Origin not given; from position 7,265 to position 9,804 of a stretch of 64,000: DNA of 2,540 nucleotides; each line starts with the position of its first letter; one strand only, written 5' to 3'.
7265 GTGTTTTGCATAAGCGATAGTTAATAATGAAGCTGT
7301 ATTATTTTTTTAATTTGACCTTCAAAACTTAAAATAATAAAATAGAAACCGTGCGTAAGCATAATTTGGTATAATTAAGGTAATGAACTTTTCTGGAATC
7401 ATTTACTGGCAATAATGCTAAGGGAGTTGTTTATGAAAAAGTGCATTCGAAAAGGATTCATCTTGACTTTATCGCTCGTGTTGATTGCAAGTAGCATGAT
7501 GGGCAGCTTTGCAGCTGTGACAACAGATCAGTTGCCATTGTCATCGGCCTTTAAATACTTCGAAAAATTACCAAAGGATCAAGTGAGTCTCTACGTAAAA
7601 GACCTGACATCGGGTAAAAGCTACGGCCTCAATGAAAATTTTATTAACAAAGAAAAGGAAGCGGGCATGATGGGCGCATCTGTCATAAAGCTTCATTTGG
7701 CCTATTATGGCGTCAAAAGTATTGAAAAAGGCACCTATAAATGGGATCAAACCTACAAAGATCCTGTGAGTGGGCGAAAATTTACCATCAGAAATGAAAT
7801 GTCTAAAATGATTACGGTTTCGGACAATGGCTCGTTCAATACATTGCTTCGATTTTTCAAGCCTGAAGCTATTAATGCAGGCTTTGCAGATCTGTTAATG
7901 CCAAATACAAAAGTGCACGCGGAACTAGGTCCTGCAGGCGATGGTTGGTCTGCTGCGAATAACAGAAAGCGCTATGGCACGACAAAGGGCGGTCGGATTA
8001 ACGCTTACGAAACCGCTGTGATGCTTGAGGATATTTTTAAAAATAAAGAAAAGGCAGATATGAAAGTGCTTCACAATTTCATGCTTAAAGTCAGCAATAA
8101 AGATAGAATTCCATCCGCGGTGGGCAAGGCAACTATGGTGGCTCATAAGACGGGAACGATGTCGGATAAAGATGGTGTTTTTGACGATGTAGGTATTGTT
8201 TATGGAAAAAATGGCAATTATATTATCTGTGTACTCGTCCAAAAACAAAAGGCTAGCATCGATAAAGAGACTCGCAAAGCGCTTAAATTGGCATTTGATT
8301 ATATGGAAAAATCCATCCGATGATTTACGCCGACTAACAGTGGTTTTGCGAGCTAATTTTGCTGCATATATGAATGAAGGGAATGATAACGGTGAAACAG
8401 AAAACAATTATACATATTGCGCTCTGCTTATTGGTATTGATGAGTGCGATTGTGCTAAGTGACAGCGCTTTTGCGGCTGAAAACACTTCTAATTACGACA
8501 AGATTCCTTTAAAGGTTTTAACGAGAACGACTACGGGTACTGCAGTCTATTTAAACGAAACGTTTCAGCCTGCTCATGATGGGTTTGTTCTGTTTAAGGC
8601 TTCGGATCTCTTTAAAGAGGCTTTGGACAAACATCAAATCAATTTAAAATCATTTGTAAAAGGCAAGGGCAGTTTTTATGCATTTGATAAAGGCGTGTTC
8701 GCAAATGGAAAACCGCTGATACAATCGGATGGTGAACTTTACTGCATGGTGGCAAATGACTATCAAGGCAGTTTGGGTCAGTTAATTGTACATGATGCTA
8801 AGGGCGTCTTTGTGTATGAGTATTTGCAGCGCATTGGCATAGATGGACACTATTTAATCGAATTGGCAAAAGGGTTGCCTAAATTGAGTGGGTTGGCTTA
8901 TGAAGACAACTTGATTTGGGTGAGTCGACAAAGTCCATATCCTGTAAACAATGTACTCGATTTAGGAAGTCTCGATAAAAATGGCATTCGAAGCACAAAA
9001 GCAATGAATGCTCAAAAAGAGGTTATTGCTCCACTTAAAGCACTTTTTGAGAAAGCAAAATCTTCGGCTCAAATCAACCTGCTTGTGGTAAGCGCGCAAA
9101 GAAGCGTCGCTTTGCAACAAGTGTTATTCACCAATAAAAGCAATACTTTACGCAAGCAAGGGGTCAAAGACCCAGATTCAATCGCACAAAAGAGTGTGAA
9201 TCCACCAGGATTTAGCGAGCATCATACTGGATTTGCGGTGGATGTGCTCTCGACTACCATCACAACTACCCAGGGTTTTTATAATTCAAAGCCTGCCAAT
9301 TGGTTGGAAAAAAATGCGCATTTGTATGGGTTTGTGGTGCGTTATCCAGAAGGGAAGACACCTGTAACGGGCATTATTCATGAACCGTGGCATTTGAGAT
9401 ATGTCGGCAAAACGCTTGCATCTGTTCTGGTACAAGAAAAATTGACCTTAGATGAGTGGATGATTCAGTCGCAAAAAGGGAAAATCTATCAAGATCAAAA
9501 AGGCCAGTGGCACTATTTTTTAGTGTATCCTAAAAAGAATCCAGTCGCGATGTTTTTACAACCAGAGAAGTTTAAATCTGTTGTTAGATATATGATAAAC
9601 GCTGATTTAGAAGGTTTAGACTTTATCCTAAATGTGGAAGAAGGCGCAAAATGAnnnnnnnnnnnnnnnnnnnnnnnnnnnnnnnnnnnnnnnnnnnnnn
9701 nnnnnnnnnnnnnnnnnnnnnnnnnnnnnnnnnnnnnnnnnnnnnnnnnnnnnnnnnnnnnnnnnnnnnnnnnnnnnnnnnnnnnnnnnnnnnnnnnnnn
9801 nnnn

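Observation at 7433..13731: Peptidoglycan-remodelling gene cluster: beta-lactamase-like hydrolase, VanY-type DD-carboxypeptidase translationally coupled to a giant propeller protein, and a WalR-box-fronted M23/LysM endopeptidase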

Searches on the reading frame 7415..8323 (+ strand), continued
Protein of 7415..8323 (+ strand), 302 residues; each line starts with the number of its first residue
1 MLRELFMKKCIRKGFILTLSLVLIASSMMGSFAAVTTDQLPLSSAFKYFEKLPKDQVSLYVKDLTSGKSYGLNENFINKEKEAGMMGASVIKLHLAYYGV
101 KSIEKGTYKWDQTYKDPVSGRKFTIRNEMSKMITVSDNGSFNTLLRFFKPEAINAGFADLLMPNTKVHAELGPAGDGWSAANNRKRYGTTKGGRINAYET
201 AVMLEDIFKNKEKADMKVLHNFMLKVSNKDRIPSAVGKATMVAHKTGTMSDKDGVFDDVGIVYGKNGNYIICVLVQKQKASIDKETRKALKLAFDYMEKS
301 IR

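Call 50: find_related_loci(query=A7, collection=metagenome_contigs, flank=8000)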
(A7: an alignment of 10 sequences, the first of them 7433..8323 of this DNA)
Query A7 (296 aa) in metagenome_contigs; peptide patterns used: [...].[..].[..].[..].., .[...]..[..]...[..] (x = any residue, [..] = any of these).
134 stretches matched a pattern; 33 encode a relative of the query (tblastn E <= 1e-3); 33 distinct loci.
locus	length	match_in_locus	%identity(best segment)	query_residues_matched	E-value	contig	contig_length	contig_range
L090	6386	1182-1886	36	43-270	4e-32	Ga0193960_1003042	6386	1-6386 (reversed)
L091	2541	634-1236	29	53-270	1e-16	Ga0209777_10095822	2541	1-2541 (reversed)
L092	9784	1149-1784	29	52-270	4e-15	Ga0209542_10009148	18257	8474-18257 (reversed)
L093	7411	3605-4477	28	9-293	6e-15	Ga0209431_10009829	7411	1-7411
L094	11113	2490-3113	28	52-293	1e-14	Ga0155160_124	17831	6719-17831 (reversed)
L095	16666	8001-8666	31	43-266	3e-14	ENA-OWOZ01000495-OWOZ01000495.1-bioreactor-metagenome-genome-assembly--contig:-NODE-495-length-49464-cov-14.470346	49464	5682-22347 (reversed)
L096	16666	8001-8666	31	43-266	3e-14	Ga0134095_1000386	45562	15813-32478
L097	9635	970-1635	31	43-266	3e-14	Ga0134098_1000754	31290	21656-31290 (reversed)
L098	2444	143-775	27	52-269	3e-13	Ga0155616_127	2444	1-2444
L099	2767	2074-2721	31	52-292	3e-13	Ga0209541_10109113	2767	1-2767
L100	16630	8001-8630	30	52-268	5e-13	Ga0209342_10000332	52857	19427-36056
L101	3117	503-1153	29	45-266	6e-13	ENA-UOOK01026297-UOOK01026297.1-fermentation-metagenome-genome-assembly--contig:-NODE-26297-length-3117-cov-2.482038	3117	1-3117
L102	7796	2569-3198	27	52-268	1e-12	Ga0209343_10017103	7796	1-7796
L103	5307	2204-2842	29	45-270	8e-13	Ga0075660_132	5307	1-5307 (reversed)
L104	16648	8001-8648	28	50-268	2e-12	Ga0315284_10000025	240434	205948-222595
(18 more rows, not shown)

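Call 52: find_encoding_contigs(protein=P0054, flank=7000, max_places=1)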
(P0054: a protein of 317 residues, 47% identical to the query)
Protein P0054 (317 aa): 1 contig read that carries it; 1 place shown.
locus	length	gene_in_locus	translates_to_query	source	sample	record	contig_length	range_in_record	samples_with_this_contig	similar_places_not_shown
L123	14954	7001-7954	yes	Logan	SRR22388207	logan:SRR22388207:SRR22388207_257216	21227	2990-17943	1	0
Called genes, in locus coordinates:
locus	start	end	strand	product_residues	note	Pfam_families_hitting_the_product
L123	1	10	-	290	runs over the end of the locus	PF27120:YybI_C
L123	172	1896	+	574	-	PF00672:HAMP (weak), PF00015:MCPsignal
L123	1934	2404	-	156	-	PF04073:tRNA_edit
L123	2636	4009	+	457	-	PF00581:Rhodanese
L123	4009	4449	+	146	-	-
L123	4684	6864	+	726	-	PF02743:dCache_1, PF22673:MCP-like_PDC_1, PF00015:MCPsignal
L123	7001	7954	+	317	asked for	PF13354:Beta-lactamase2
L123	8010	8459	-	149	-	-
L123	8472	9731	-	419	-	PF13529:Peptidase_C39_2 (weak)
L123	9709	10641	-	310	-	PF01757:Acyl_transf_3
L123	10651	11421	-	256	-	PF01427:Peptidase_M15, PF02557:VanY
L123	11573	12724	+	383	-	PF00884:Sulfatase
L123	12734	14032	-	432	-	PF01841:Transglut_core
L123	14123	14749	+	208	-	PF00484:Pro_CA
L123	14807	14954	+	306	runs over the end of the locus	-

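Call 53: find_encoding_contigs(protein=P0057, flank=7000, max_places=1)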
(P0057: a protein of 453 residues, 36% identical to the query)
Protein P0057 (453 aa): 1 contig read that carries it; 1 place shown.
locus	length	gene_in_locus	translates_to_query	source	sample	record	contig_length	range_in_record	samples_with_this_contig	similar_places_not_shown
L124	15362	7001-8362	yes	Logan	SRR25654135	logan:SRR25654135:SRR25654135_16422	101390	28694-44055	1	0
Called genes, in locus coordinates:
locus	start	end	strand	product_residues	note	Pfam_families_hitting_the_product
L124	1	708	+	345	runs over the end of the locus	-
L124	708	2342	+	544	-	PF00488:MutS_V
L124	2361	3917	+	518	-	PF09043:Lys-AminoMut_A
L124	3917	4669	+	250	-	PF16554:OAM_dimer, PF02310:B12-binding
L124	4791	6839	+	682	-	PF02743:dCache_1, PF00672:HAMP, PF00015:MCPsignal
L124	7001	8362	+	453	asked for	PF13354:Beta-lactamase2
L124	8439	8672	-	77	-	-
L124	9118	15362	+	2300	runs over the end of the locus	PF01833:TIG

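Call 56: search_protein_families(library=pfam, proteins=[L088:10000-11532:+, L085:9928-11208:+, L088:11551-12729:+], max_evalue=0.001)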
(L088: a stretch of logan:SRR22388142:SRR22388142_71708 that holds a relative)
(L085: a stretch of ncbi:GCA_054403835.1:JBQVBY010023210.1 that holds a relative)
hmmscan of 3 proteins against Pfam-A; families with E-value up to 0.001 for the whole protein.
L088:10000-11532:+ (510 aa): 1 family
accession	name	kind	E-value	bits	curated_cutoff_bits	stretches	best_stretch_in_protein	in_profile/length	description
PF00246.29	Peptidase_M14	-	7.1e-31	108.3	21.6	1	51-275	3-191/286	Zinc carboxypeptidase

L085:9928-11208:+ (426 aa): 1 family
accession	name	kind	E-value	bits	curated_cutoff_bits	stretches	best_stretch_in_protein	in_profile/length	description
PF02557.22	VanY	-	3.6e-36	124.3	25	1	223-355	3-132/132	D-alanyl-D-alanine carboxypeptidase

L088:11551-12729:+ (392 aa): 1 family
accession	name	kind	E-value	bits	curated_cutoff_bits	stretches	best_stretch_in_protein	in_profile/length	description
PF02557.22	VanY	-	1.6e-33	115.7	25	1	185-319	3-132/132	D-alanyl-D-alanine carboxypeptidase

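Call 57: search_protein_families(library=ncbifam, proteins=[L088:10000-11532:+, L085:9928-11208:+, L088:11551-12729:+], max_evalue=0.001)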
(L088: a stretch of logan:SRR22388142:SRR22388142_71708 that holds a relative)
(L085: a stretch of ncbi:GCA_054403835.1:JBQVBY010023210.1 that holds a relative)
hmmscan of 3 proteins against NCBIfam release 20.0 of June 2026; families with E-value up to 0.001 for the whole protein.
L088:10000-11532:+ (510 aa): 0 families

L085:9928-11208:+ (426 aa): 6 families
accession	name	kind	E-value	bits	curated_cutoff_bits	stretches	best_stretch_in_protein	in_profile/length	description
NF000473.1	vanY_BG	exception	1.5e-36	126.2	400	1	190-373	101-272/274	VanY-B/VanY-G family D-Ala-D-Ala carboxypeptidase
NF000380.1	vanXY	equivalog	1.6e-34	119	250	1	189-373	1-177/179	D,D-carboxypeptidase/D,D-dipeptidase VanXY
NF000472.1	vanY_AFMPt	exception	4.3e-29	101.6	425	1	205-380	74-237/283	VanY-A/VanY-F/VanY-M family D-Ala-D-Ala carboxypeptidase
NF041194.1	LD_carboxy_LdcB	exception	4.2e-23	82.3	275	1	237-373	47-174/180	LD-carboxypeptidase LdcB/DacB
NF000149.1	vanXY_G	exception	2.1e-20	72.9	500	1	187-394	14-208/254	D-Ala-D-Ala dipeptidase/D-Ala-D-Ala carboxypeptidase VanXY-G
TIGR04145.2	Firmicu_CTERM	equivalog_domain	0.00099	19.1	50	0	375-425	27-75/191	Firmicu-CTERM sorting domain-containing protein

L088:11551-12729:+ (392 aa): 5 families
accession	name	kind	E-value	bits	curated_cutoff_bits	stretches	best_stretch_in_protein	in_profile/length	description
NF000380.1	vanXY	equivalog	3e-27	95.3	250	1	183-336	29-176/179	D,D-carboxypeptidase/D,D-dipeptidase VanXY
NF000473.1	vanY_BG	exception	1.2e-25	90.5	400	1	150-336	98-271/274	VanY-B/VanY-G family D-Ala-D-Ala carboxypeptidase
NF000472.1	vanY_AFMPt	exception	6.2e-23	81.4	425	1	186-340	98-233/283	VanY-A/VanY-F/VanY-M family D-Ala-D-Ala carboxypeptidase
NF041194.1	LD_carboxy_LdcB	exception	2.6e-19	69.9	275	1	211-336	59-173/180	LD-carboxypeptidase LdcB/DacB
NF000149.1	vanXY_G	exception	3.3e-18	65.7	500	1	202-337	60-191/254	D-Ala-D-Ala dipeptidase/D-Ala-D-Ala carboxypeptidase VanXY-G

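Call 74: predict_structure(alignment_id=A9)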
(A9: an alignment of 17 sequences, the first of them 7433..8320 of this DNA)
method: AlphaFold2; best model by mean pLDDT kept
length: 296 residues; sequences in the alignment: 17
mean_pLDDT: 90.7   pTM: 0.86
mean pLDDT of the five models: 90.7, 89.9, 89.4, 89.3, 89.2
residues with pLDDT >= 90: 242; 70-90: 21; 50-70: 18; < 50: 15
segments of 3 or more residues with pLDDT < 50: 1-3, 21-30
pLDDT, mean of each block of 10 residues (from residue 1): 50 53 43 88 97 97 96 97 97 98 98 96 98 97 98 98 90 94 96 99 98 98 93 96 88 97 98 93 97 78
secondary structure, 60 per line:
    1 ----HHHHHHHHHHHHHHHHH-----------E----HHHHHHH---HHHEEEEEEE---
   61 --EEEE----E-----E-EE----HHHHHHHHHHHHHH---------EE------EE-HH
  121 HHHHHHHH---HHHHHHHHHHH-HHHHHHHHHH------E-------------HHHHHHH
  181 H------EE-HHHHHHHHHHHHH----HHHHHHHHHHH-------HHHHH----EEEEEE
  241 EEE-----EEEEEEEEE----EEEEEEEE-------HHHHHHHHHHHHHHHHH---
elements in order: H5-21 H38-44 E51-57 E63-66 H85-98 H119-128 H132-142 H144-153 H174-181 H191-203 H208-218 H226-230 E235-243 E249-257 E262-269 H277-293

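Call 81: fold_search(model_id=the predicted structure, library=pdb)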
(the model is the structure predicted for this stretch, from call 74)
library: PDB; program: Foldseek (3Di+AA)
matches with E <= 10: 1545; with E <= 0.001: 957
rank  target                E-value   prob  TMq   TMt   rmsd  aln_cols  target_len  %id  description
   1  2j7v_A                7.0e-15  1.00  0.70  0.78   3.1       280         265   18  Structure of PBP-A (released 2007-11-06)
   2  2j8y_C                3.3e-14  1.00  0.71  0.79   3.2       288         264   18  Structure of PBP-A acyl-enzyme complex with penicillin-G (released 2007-11-27)
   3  2j7v_C                3.3e-14  1.00  0.72  0.78   4.1       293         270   18  Structure of PBP-A (released 2007-11-06)
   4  2j7v_B                3.5e-14  1.00  0.69  0.76   4.8       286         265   18  Structure of PBP-A (released 2007-11-06)
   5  2j9o_C                5.1e-14  1.00  0.68  0.76   4.0       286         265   17  Structure of PBP-A, L158E mutant (released 2007-12-11)
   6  2j9o_A                6.1e-14  1.00  0.68  0.76   4.1       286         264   18  Structure of PBP-A, L158E mutant (released 2007-12-11)
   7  2j9o_B                8.5e-14  1.00  0.68  0.75   4.1       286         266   17  Structure of PBP-A, L158E mutant (released 2007-12-11)
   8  4hes_C                8.5e-14  1.00  0.67  0.74   4.4       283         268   18  Structure of a Beta-Lactamase Class A-like Protein from Veillonella parvula. (released 2012-10-17)
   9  8eo7_B                8.9e-14  1.00  0.66  0.78   3.9       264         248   22  Crystal structure of metagenomic beta-lactamase LRA-5 Y69Q/V166E mutant at 2.15 Angstrom resolution (released 2023-10-04)
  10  2jbf_D                1.1e-13  1.00  0.68  0.73   5.4       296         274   18  Structure of PBP-A, L158E mutant. Acyl-enzyme complex with penicillin- G. (released 2008-02-05)
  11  8eo6_A                1.2e-13  1.00  0.67  0.74   3.9       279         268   22  Crystal structure of metagenomic class A beta-lactamase precursor LRA-5 in complex with ceftazidime at 2.35 Angstrom r (released 2023-10-04)
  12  2j8y_D                1.4e-13  1.00  0.70  0.75   5.4       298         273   18  Structure of PBP-A acyl-enzyme complex with penicillin-G (released 2007-11-27)
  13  4c6y_A                1.4e-13  1.00  0.68  0.76   5.1       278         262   18  Ancestral PNCA (last common ancestors of Gram-positive and Gram- negative bacteria) beta-lactamase class A (released 2014-04-16)
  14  2j7v_D                1.5e-13  1.00  0.70  0.75   5.6       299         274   18  Structure of PBP-A (released 2007-11-06)
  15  5gs8                  1.6e-13  1.00  0.66  0.71   5.0       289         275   18  Crystal structure of TLA-3 extended-spectrum beta-lactamase (released 2017-07-12)
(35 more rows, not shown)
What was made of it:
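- On PBP-A family (class-A-like DD-peptidases): Foldseek ranks 1-7 are PBP-A chains (call 81).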

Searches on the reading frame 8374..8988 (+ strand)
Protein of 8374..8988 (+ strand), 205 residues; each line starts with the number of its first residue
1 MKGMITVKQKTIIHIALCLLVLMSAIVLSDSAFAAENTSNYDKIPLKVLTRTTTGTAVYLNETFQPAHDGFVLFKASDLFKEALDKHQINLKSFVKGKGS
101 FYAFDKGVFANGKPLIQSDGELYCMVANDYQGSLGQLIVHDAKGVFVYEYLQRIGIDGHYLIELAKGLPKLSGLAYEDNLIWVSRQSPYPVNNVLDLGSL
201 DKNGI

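Call 54: search_protein_families(library=pfam, proteins=[window:8374-8988:+], max_evalue=10)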
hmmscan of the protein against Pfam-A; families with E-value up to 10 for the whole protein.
window:8374-8988:+ (205 aa): 0 families
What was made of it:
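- Tried and rejected: VanY N-terminal 205 aa. No Pfam match even at E 10 (call 54).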

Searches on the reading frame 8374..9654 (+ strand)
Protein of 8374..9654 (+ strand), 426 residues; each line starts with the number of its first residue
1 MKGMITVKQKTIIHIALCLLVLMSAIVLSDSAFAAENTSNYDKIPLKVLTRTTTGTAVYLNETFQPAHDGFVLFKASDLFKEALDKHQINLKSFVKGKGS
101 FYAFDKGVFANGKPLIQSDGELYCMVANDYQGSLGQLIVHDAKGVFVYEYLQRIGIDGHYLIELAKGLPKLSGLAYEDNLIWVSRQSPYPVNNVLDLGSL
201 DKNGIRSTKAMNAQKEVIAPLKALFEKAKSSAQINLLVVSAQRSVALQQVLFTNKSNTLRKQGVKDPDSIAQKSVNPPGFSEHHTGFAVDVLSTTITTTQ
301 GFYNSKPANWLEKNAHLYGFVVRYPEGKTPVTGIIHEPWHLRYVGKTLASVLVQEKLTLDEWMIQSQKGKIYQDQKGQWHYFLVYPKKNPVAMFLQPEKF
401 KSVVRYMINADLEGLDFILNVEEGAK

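Call 3: search_protein_families(library=pfam, proteins=[window:8374-9654:+], max_evalue=0.01)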
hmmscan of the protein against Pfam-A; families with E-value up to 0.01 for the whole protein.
window:8374-9654:+ (426 aa): 1 family
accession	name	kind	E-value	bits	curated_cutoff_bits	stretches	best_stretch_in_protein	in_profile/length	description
PF02557.22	VanY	-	2.2e-31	108.8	25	1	214-346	5-132/132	D-alanyl-D-alanine carboxypeptidase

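Call 4: search_protein_families(library=ncbifam, proteins=[window:8374-9654:+], max_evalue=0.01)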
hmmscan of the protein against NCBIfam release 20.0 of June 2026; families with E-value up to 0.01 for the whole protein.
window:8374-9654:+ (426 aa): 5 families
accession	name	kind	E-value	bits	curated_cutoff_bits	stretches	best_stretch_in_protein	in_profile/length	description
NF000380.1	vanXY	equivalog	1.6e-25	89.7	250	1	209-363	28-176/179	D,D-carboxypeptidase/D,D-dipeptidase VanXY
NF000473.1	vanY_BG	exception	1.8e-25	89.8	400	1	166-363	87-271/274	VanY-B/VanY-G family D-Ala-D-Ala carboxypeptidase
NF000472.1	vanY_AFMPt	exception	4.4e-22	78.6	425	1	274-372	144-238/283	VanY-A/VanY-F/VanY-M family D-Ala-D-Ala carboxypeptidase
NF041194.1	LD_carboxy_LdcB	exception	1.1e-20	74.4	275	1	240-363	61-173/180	LD-carboxypeptidase LdcB/DacB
NF000149.1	vanXY_G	exception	1.5e-16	60.3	500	1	176-363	13-190/254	D-Ala-D-Ala dipeptidase/D-Ala-D-Ala carboxypeptidase VanXY-G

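Call 62: find_homologous_proteins(query=window:8392-9654:+, max_evalue=0.00001)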
Query window:8392-9654:+ (420 aa): 419 proteins with E <= 0.00001 among 6584 candidates; the best 120 are listed.
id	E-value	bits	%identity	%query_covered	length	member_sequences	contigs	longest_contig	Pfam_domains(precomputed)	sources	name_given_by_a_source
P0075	1.4e-280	948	100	100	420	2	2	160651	PF02557.23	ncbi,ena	-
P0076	2.1e-251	852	89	100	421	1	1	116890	PF02557.23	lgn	-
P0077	3.0e-62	229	40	75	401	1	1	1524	PF02557.23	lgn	-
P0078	5.4e-62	228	39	76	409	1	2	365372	PF02557.23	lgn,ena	-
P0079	2.5e-61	226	39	75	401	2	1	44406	PF02557.23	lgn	-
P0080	1.2e-60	224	37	84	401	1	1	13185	PF02557.23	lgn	-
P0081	6.9e-60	221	38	76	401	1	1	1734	PF02557.23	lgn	-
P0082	9.5e-45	171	34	45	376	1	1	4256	PF02557.23,PF13539.12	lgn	-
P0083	1.7e-34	138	33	39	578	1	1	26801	PF02557.23,PF06844.17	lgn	-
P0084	7.5e-30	122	38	46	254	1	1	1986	PF02557.23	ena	-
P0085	2.5e-29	121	38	44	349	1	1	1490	PF02557.23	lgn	-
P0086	8.7e-29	119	41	35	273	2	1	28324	PF02557.23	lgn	-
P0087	5.2e-28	116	37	44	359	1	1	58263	PF02557.23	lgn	-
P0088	9.0e-28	115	42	39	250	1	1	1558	PF02557.23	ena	-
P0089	1.1e-27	115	44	38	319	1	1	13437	PF02557.23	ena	-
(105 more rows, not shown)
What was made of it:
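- The VanY catalytic domain is most similar to enterococcal M15 and VanY proteins (calls 4 and 62).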

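Call 63: find_encoding_contigs(protein=P0078, flank=7000, max_places=2)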
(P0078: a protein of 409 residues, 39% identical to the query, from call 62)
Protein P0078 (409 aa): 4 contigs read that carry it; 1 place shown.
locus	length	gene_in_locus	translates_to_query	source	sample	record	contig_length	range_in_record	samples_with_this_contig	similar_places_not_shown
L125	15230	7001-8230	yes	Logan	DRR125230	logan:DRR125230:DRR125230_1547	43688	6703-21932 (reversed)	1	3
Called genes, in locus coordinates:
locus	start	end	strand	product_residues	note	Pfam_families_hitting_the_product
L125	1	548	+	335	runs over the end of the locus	PF00155:Aminotran_1_2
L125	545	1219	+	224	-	PF00475:IGPD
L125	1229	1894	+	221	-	PF00117:GATase, PF07685:GATase_3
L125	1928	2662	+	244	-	PF00977:His_biosynth, PF01207:Dus (faint)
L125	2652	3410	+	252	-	PF00977:His_biosynth, PF01207:Dus (faint), PF02581:TMP-TENI (faint), PF03060:NMO (faint)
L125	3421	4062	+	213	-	PF01502:PRA-CH, PF01503:PRA-PH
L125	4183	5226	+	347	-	PF01699:Na_Ca_ex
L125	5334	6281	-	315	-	PF13302:Acetyltransf_3 (weak), PF00583:Acetyltransf_1, PF13673:Acetyltransf_10 (weak), PF13508:Acetyltransf_7, PF08445:FR47 (weak)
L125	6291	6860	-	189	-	PF01966:HD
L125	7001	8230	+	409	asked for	PF02557:VanY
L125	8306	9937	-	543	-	PF00155:Aminotran_1_2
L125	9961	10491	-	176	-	-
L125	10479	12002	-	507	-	PF02386:TrkH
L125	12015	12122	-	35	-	-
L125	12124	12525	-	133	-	PF02254:TrkA_N, PF13241:NAD_binding_7 (weak)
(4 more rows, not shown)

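Call 64: find_encoding_contigs(protein=P0079, flank=7000, max_places=1)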
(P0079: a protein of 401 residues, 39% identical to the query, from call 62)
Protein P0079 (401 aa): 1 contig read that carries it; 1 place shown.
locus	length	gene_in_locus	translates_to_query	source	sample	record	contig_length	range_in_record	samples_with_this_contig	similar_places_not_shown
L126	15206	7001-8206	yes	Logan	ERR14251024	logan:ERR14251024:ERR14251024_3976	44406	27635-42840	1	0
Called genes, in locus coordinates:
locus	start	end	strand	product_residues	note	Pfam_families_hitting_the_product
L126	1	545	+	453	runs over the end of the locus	PF00815:Histidinol_dh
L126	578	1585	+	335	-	PF00155:Aminotran_1_2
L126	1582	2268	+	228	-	PF00475:IGPD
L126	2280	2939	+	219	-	PF00117:GATase, PF07685:GATase_3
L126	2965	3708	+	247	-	PF00977:His_biosynth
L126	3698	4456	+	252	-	PF00977:His_biosynth, PF02581:TMP-TENI (faint), PF01207:Dus (faint), PF03060:NMO (faint), PF05690:ThiG (faint)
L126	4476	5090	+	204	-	PF01502:PRA-CH, PF01503:PRA-PH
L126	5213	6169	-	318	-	PF00583:Acetyltransf_1, PF13508:Acetyltransf_7, PF13673:Acetyltransf_10, PF08445:FR47 (weak)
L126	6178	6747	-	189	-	PF01966:HD (weak)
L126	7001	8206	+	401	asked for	PF02557:VanY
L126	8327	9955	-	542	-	PF00155:Aminotran_1_2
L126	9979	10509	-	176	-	-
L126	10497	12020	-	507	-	PF02386:TrkH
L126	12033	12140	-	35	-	-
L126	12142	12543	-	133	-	PF02254:TrkA_N, PF13241:NAD_binding_7 (weak)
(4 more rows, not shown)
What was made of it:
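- The closest VanY homologs with the same N-domain are stand-alone genes (calls 63 and 64).
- Tried and rejected: They are stand-alone genes next to his genes (calls 63 and 64).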
